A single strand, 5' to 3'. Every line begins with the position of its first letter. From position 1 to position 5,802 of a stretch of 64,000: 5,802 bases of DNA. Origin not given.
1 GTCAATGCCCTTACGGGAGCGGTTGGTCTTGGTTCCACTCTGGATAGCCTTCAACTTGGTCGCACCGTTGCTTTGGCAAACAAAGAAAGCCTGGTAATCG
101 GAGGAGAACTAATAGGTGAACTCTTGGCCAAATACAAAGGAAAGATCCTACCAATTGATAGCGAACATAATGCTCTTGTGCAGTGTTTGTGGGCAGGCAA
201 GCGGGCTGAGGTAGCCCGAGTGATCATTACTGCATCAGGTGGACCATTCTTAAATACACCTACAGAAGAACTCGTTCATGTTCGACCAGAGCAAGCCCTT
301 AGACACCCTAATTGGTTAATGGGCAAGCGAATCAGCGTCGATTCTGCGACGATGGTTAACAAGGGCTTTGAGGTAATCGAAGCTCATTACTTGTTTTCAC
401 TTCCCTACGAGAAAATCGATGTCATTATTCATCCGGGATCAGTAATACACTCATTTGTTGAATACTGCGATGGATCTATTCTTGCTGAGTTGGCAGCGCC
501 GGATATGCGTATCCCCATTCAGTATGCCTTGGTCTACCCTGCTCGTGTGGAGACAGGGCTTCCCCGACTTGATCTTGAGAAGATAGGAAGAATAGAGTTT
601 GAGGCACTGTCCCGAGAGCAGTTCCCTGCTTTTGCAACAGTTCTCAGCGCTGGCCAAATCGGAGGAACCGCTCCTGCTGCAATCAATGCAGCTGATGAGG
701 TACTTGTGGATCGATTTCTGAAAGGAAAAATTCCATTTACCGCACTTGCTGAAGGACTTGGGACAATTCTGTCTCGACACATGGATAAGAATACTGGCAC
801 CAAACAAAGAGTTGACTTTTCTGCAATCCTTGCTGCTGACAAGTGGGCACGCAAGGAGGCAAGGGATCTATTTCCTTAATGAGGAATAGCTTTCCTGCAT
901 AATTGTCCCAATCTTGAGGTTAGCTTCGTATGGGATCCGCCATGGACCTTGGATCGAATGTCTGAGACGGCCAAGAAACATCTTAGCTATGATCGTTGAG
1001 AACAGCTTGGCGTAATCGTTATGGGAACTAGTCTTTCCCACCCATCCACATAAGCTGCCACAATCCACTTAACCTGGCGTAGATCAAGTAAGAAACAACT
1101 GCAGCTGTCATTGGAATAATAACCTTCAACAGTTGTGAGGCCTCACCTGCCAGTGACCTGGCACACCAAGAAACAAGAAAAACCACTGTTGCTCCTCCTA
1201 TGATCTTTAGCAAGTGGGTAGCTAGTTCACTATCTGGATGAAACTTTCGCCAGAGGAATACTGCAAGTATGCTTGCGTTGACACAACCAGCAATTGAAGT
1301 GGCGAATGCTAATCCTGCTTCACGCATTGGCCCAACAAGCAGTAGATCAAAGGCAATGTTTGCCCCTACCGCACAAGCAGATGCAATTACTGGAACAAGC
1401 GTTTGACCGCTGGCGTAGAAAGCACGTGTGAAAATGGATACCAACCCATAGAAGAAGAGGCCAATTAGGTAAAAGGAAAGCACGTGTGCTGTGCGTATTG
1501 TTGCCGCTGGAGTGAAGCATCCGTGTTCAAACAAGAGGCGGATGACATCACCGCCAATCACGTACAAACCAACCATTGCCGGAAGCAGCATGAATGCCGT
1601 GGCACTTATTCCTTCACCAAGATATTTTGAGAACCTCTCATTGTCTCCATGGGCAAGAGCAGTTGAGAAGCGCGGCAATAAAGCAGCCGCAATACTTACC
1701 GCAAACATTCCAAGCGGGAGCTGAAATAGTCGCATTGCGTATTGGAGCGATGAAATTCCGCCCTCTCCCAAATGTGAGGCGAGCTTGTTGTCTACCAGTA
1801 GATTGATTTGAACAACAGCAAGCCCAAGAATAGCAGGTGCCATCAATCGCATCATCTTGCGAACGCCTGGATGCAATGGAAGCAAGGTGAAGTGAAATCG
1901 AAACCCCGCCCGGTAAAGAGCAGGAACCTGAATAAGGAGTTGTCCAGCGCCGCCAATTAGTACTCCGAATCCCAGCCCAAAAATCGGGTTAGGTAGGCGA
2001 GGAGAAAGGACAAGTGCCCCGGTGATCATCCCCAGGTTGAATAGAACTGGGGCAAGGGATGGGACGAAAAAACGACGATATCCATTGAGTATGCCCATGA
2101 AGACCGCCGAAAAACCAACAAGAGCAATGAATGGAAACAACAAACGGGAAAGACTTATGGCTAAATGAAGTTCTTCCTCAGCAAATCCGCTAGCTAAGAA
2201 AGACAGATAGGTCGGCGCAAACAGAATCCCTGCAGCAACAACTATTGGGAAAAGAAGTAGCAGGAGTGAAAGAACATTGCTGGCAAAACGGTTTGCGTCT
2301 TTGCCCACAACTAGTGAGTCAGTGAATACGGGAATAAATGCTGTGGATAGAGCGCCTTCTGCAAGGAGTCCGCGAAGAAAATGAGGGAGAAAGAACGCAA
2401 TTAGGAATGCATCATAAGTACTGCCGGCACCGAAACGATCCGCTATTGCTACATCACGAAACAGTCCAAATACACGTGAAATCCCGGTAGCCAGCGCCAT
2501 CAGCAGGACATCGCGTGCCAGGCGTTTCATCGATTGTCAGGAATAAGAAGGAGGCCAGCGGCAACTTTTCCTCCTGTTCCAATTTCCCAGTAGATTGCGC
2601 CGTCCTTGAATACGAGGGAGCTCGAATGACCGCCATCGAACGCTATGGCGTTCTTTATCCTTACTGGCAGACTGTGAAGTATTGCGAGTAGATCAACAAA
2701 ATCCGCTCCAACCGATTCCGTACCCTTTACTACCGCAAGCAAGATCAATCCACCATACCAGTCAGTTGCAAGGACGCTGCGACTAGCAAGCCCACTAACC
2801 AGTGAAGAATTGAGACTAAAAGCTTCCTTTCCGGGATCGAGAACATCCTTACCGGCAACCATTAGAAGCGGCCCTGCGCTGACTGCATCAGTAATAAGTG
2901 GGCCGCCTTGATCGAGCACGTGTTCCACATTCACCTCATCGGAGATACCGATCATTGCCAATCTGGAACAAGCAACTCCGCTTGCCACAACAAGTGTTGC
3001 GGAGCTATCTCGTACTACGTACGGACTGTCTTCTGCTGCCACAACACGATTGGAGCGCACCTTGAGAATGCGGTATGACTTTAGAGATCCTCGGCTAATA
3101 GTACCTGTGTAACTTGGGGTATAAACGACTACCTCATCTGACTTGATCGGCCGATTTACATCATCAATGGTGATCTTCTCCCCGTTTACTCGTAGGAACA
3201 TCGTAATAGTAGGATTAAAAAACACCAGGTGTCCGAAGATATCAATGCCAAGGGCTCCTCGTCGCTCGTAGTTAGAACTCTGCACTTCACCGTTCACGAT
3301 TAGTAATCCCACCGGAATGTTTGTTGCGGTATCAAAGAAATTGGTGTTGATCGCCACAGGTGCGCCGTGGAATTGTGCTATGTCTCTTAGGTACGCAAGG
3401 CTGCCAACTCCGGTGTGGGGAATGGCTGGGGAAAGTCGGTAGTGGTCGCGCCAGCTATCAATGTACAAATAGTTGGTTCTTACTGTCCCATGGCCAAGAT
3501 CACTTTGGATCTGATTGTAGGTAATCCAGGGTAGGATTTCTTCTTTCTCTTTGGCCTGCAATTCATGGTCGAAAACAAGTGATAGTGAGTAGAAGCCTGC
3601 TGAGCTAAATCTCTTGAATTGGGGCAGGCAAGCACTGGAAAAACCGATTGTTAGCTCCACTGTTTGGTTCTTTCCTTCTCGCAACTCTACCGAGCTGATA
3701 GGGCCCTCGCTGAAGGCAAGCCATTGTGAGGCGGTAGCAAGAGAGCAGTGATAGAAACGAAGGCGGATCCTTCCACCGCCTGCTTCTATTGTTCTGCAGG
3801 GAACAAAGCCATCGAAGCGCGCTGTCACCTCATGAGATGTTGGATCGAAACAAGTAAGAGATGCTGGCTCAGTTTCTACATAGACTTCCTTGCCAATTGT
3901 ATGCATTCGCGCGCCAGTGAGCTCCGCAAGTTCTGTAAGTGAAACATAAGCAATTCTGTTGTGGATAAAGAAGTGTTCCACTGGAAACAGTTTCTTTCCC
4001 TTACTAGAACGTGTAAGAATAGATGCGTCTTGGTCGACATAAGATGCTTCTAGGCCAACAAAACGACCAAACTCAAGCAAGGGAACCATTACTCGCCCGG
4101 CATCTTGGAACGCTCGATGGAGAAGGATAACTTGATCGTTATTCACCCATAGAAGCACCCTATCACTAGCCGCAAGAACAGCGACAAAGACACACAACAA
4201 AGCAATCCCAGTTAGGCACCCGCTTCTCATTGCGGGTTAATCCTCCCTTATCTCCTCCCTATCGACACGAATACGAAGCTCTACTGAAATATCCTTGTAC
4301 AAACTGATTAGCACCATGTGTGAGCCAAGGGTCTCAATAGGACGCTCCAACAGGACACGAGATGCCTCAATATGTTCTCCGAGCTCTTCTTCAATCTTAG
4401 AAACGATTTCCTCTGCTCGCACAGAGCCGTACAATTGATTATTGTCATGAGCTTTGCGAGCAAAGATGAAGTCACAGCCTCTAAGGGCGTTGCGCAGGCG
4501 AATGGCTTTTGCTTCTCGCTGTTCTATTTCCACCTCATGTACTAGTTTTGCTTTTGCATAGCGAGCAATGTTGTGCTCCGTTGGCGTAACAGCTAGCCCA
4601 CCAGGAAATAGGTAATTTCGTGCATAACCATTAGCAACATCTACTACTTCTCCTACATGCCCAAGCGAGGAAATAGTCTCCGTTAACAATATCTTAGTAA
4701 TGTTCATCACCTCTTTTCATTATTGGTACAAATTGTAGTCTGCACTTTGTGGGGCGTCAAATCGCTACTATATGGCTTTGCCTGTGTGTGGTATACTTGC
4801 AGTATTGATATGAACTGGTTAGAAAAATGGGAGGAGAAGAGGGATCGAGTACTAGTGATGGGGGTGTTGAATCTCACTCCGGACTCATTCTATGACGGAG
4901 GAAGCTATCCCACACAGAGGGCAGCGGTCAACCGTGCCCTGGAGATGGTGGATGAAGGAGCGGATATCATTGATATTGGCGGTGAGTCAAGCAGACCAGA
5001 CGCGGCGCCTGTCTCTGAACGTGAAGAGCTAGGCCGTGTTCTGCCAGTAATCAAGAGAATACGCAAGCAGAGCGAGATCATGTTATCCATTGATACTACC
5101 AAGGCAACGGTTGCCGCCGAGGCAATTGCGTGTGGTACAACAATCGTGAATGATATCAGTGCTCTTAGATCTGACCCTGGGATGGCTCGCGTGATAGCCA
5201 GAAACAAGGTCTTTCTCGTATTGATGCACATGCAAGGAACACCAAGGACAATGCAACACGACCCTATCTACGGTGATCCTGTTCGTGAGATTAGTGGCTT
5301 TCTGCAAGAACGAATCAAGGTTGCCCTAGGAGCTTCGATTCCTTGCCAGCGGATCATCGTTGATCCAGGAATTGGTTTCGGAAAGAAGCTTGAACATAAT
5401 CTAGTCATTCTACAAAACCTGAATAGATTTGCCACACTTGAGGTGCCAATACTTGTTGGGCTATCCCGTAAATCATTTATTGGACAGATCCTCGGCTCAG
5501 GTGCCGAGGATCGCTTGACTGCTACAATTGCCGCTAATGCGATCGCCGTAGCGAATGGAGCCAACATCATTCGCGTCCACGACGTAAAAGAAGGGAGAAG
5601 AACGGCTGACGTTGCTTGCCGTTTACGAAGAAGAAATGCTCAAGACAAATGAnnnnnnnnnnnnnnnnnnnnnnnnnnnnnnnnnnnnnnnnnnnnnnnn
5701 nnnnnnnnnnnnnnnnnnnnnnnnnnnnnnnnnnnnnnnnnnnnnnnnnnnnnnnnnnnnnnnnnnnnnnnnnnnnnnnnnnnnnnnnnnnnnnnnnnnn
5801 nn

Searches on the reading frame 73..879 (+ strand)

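Call 53: search_protein_families(library=pfam, proteins=[window:73-879:+], max_evalue=0.001)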
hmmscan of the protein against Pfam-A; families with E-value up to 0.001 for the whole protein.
window:73-879:+ (268 aa): 2 families
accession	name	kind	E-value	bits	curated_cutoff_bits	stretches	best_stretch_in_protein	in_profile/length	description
PF08436.17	DXP_redisom_C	-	7e-38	129.1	26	1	25-108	1-84/84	1-deoxy-D-xylulose 5-phosphate reductoisomerase C-terminal domain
PF13288.12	DXPR_C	-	3.6e-32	111.5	27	1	140-261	1-114/115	DXP reductoisomerase C-terminal domain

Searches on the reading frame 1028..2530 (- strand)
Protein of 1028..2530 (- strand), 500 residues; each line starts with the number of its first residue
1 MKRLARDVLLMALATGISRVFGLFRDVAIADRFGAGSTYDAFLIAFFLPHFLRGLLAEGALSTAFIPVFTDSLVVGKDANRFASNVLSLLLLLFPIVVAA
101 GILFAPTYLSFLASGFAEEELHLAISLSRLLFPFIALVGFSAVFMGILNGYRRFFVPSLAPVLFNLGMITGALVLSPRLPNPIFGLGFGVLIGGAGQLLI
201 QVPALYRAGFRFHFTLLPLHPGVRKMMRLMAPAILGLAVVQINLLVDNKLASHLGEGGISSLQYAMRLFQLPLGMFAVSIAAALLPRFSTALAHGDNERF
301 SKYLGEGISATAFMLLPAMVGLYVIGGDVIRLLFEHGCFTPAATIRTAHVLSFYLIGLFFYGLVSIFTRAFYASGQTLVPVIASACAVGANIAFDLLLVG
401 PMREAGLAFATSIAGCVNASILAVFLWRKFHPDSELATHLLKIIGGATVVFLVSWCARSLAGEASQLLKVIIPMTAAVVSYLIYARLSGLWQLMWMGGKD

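Call 53: search_protein_families(library=pfam, proteins=[window:1028-2530:-], max_evalue=0.001)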
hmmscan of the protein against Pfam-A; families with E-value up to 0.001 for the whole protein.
window:1028-2530:- (500 aa): 2 families
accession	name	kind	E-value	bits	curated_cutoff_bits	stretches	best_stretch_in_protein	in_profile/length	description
PF03023.19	MurJ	-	5.9e-116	388.2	27.4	1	29-460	1-435/451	Lipid II flippase MurJ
PF01554.23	MatE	-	2.8e-14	53.6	24.9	1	232-396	1-160/161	MatE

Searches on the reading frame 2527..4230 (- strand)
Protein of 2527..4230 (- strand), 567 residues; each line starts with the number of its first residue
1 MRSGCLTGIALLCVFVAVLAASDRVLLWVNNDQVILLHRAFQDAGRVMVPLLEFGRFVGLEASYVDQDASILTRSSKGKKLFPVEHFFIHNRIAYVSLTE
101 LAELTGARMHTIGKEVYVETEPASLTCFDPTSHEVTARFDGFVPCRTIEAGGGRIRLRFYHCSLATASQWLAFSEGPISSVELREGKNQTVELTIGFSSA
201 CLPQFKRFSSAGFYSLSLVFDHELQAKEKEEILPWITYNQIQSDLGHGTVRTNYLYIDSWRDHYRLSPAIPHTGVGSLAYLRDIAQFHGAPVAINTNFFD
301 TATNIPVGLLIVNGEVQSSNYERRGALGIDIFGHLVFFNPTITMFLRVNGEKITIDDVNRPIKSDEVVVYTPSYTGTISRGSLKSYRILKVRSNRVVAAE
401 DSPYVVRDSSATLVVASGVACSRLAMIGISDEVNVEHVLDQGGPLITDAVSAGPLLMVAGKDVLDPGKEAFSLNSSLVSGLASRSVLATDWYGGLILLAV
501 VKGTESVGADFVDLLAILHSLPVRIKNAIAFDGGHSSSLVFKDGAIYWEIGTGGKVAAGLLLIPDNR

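Call 53: search_protein_families(library=pfam, proteins=[window:2527-4230:-], max_evalue=0.001)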
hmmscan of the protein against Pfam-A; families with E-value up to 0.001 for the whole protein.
window:2527-4230:- (567 aa): 1 family
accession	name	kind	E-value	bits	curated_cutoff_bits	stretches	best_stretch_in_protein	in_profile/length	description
PF09992.14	NAGPA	-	3.4e-16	60.4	25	1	445-546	61-150/169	Phosphodiester glycosidase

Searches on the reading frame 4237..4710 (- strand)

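Call 53: search_protein_families(library=pfam, proteins=[window:4237-4710:-], max_evalue=0.001)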
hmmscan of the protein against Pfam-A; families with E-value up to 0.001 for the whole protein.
window:4237-4710:- (157 aa): 2 families
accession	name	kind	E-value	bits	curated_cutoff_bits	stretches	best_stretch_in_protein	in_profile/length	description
PF01281.25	Ribosomal_L9_N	-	2.8e-17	62.4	20.7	1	6-50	2-46/47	Ribosomal protein L9, N-terminal domain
PF03948.19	Ribosomal_L9_C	-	3.2e-17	63.2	23.2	1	68-150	2-85/86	Ribosomal protein L9, C-terminal domain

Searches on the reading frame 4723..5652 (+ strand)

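Call 53: search_protein_families(library=pfam, proteins=[window:4723-5652:+], max_evalue=0.001)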
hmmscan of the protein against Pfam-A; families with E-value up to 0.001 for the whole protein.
window:4723-5652:+ (309 aa): 1 family
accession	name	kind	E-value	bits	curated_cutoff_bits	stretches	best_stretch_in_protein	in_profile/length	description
PF00809.28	Pterin_bind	-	1.1e-84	284.4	25.5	1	46-286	1-244/244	Pterin binding enzyme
